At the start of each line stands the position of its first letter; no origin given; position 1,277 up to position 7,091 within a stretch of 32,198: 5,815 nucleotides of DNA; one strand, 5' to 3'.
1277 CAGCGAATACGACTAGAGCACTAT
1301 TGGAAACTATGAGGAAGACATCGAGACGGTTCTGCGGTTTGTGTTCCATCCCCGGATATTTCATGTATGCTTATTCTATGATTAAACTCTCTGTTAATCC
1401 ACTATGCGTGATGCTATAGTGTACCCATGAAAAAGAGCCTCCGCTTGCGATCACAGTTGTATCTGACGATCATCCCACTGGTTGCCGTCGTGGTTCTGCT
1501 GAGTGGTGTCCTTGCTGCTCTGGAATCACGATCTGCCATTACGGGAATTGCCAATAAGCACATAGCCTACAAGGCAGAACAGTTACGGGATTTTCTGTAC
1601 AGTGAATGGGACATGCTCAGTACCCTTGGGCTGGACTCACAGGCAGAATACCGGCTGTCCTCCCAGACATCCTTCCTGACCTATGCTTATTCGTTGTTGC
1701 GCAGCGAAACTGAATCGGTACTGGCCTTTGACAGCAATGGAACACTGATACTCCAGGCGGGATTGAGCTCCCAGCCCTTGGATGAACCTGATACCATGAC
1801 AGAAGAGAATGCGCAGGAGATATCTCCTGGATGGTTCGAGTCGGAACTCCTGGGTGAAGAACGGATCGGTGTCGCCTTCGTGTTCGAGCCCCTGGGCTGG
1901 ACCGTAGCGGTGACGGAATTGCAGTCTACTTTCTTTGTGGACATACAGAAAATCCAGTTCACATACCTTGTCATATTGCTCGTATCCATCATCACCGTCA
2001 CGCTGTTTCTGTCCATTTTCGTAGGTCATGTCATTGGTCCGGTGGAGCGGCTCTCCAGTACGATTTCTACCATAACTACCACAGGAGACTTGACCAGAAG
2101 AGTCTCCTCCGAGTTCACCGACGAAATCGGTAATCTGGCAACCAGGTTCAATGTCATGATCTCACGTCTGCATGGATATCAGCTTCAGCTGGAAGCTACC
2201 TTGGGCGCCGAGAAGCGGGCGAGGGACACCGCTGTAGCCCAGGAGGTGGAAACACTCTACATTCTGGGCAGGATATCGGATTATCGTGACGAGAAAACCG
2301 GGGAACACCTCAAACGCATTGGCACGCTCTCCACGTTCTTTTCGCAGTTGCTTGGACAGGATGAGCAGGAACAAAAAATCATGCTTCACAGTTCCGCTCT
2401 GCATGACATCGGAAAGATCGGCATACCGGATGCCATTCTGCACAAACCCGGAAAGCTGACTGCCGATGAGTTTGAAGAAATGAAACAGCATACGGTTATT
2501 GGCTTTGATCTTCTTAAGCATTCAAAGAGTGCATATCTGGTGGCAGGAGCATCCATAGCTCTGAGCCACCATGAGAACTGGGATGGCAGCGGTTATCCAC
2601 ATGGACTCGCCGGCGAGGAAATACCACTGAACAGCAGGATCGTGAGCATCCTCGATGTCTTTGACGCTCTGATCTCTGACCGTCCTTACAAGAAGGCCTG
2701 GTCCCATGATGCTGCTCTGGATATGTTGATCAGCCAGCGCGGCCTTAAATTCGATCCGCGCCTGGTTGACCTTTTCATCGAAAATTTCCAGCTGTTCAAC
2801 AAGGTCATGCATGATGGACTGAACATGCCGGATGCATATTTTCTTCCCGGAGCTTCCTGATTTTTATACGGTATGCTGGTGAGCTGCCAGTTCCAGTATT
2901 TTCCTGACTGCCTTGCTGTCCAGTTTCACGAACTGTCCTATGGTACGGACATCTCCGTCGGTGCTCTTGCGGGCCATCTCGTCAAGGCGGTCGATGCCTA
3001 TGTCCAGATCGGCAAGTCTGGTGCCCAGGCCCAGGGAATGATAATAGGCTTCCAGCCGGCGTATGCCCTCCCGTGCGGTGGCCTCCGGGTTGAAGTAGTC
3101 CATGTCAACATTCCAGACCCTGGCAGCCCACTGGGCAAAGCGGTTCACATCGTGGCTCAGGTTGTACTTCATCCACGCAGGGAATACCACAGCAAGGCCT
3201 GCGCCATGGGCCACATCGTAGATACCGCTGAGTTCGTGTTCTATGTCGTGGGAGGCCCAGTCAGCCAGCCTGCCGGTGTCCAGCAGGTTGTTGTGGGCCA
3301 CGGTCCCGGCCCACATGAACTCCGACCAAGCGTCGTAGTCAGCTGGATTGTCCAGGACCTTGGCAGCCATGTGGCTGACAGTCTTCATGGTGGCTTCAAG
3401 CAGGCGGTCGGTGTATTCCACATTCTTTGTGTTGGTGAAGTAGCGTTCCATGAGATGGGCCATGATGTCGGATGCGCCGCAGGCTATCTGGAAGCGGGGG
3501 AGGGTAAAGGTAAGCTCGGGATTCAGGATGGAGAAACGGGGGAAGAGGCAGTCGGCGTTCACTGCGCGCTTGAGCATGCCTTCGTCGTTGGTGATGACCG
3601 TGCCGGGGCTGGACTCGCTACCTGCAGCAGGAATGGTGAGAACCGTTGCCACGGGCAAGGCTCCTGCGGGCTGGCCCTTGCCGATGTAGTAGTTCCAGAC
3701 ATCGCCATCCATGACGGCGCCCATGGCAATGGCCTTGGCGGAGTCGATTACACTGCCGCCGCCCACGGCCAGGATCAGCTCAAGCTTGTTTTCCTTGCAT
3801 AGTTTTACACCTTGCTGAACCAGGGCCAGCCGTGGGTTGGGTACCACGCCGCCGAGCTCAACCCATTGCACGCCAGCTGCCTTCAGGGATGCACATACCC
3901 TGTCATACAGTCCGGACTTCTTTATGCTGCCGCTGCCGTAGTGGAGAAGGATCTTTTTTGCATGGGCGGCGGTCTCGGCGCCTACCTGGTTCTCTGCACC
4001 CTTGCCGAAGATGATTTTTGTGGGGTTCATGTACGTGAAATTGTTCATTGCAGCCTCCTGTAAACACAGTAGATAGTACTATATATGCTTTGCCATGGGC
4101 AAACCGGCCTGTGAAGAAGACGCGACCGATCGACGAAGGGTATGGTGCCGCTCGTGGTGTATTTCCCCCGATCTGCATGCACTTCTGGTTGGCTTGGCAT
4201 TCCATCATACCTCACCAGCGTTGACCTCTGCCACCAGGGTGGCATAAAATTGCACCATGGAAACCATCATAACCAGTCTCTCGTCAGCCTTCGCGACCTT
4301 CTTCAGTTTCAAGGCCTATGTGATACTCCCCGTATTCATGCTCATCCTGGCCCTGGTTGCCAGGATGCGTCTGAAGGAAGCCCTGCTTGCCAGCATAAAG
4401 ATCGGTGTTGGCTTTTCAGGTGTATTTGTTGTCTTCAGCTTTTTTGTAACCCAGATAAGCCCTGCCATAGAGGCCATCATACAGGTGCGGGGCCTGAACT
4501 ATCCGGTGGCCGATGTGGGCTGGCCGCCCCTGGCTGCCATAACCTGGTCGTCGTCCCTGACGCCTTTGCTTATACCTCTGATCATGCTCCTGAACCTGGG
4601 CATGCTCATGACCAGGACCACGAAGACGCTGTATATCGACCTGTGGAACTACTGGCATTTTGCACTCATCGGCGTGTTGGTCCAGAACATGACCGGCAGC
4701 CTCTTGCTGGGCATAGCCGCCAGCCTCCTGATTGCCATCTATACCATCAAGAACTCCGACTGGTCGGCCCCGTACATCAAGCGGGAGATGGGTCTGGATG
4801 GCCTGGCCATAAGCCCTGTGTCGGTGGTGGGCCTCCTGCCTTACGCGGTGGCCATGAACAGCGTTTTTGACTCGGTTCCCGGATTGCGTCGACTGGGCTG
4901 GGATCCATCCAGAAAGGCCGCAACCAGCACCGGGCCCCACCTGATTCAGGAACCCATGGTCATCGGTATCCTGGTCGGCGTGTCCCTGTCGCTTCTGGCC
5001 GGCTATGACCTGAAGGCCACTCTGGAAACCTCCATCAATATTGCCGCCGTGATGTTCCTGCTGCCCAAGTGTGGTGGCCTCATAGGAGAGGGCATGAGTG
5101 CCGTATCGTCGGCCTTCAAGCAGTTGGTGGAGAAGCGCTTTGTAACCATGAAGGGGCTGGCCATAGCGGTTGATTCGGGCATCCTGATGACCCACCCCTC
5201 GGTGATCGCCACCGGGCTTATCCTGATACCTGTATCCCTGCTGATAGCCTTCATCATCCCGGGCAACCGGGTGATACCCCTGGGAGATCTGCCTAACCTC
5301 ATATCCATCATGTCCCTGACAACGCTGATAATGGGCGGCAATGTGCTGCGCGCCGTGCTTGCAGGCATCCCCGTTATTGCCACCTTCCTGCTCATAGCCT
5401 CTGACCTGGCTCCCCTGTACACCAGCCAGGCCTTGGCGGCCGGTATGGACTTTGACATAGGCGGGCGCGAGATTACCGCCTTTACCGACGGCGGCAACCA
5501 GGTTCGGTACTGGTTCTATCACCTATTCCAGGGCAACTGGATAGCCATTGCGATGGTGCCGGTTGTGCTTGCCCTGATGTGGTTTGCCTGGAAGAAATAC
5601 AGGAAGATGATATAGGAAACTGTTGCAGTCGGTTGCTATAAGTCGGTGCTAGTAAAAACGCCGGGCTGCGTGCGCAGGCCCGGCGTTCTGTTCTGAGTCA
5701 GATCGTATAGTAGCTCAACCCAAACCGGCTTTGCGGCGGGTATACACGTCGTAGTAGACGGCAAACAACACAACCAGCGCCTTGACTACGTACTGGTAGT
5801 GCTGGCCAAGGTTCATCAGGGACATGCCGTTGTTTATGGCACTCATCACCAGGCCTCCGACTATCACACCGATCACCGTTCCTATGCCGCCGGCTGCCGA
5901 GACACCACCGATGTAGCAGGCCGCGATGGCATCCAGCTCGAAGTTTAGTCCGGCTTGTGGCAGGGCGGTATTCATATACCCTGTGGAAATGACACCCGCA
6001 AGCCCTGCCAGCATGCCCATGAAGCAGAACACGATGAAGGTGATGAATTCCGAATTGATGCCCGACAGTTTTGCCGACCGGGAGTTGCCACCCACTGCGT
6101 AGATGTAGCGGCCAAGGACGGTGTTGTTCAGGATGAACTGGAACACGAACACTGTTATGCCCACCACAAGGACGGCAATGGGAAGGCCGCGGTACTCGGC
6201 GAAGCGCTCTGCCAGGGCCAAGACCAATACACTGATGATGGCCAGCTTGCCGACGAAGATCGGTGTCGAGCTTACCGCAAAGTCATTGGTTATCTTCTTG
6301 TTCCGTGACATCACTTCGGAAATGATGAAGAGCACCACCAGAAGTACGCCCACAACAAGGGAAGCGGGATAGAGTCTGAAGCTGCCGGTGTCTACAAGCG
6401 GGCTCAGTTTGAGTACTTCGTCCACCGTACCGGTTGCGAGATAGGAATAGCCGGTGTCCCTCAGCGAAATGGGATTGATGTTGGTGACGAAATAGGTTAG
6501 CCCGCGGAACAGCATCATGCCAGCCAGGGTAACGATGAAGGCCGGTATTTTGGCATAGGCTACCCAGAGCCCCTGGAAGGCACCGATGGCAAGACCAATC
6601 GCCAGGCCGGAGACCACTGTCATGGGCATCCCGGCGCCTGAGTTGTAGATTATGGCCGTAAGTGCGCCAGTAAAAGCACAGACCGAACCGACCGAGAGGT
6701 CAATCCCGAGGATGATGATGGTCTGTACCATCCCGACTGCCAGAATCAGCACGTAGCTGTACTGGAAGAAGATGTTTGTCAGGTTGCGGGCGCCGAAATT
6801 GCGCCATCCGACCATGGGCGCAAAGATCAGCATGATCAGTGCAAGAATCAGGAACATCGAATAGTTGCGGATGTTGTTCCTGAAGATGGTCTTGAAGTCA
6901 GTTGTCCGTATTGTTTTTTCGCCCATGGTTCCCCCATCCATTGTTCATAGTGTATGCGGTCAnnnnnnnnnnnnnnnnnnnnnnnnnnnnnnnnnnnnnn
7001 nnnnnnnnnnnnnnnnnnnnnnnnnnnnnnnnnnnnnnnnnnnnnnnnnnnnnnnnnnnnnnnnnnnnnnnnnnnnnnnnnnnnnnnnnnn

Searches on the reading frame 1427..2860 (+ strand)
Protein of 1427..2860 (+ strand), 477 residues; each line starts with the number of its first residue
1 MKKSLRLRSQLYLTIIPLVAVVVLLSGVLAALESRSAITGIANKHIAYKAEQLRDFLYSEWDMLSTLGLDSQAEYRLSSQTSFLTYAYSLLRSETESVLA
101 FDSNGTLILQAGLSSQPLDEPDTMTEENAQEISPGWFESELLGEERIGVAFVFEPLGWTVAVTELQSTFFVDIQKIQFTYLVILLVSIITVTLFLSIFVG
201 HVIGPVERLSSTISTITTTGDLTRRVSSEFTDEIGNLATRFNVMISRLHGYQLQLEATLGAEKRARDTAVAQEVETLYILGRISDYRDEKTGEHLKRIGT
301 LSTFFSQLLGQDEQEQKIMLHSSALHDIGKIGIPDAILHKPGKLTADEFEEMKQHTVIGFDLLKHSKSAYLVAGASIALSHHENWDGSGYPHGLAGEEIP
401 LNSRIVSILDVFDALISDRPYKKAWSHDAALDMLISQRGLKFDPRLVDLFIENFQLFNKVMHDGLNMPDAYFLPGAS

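Call 53: search_protein_families(library=pfam, proteins=[window:1427-2860:+], max_evalue=0.0001)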
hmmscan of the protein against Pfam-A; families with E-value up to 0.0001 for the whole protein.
window:1427-2860:+ (477 aa): 3 families
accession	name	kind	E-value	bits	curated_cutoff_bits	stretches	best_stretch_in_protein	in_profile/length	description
PF13487.12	HD_5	-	4.4e-35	121.4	27.2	1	287-446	10-170/170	HD domain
PF01966.28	HD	-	5.8e-16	59.3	22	1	293-414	3-115/116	HD domain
PF00672.30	HAMP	-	1.8e-09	38.2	25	1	199-249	3-52/53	HAMP domain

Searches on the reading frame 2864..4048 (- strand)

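Call 53: search_protein_families(library=pfam, proteins=[window:2864-4048:-], max_evalue=0.0001)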
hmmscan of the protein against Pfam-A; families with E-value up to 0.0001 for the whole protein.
window:2864-4048:- (394 aa): 3 families
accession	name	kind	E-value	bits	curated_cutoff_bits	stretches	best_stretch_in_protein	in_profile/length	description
PF00465.25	Fe-ADH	-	1.3e-44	152.1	31.3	1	9-177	1-168/168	Iron-containing alcohol dehydrogenase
PF25137.1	ADH_Fe_C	-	2.8e-33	115.7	27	1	191-387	4-192/194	Fe-containing alcohol dehydrogenase family, C-terminal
PF13685.12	Fe-ADH_2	-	1.6e-07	31.9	28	1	29-109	18-95/149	Iron-containing alcohol dehydrogenase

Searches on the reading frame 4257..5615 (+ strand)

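Call 53: search_protein_families(library=pfam, proteins=[window:4257-5615:+], max_evalue=0.0001)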
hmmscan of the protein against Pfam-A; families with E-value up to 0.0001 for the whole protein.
window:4257-5615:+ (452 aa): 1 family
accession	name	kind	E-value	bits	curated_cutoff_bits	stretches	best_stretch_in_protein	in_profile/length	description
PF03611.19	EIIC-GAT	-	2.7e-57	195.1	24.2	1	15-400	2-392/394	PTS system sugar-specific permease component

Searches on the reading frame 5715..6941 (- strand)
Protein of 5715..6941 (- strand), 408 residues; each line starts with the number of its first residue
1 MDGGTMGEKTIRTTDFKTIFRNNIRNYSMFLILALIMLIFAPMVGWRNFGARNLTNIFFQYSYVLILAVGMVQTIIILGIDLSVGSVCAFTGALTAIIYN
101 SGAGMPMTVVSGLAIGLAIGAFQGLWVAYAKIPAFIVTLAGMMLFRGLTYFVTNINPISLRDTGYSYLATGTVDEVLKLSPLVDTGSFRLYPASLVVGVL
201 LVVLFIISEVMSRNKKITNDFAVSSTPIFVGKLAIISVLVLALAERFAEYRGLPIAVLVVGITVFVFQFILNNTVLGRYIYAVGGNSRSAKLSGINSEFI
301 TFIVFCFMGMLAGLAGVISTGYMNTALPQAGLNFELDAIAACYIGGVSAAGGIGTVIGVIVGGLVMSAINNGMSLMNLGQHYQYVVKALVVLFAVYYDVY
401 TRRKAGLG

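Call 53: search_protein_families(library=pfam, proteins=[window:5715-6941:-], max_evalue=0.0001)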
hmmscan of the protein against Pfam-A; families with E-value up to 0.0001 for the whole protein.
window:5715-6941:- (408 aa): 1 family
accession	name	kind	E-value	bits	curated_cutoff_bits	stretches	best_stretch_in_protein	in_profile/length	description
PF02653.21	BPD_transp_2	-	2.4e-30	106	26.8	1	54-394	2-268/269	Branched-chain amino acid transport system / permease component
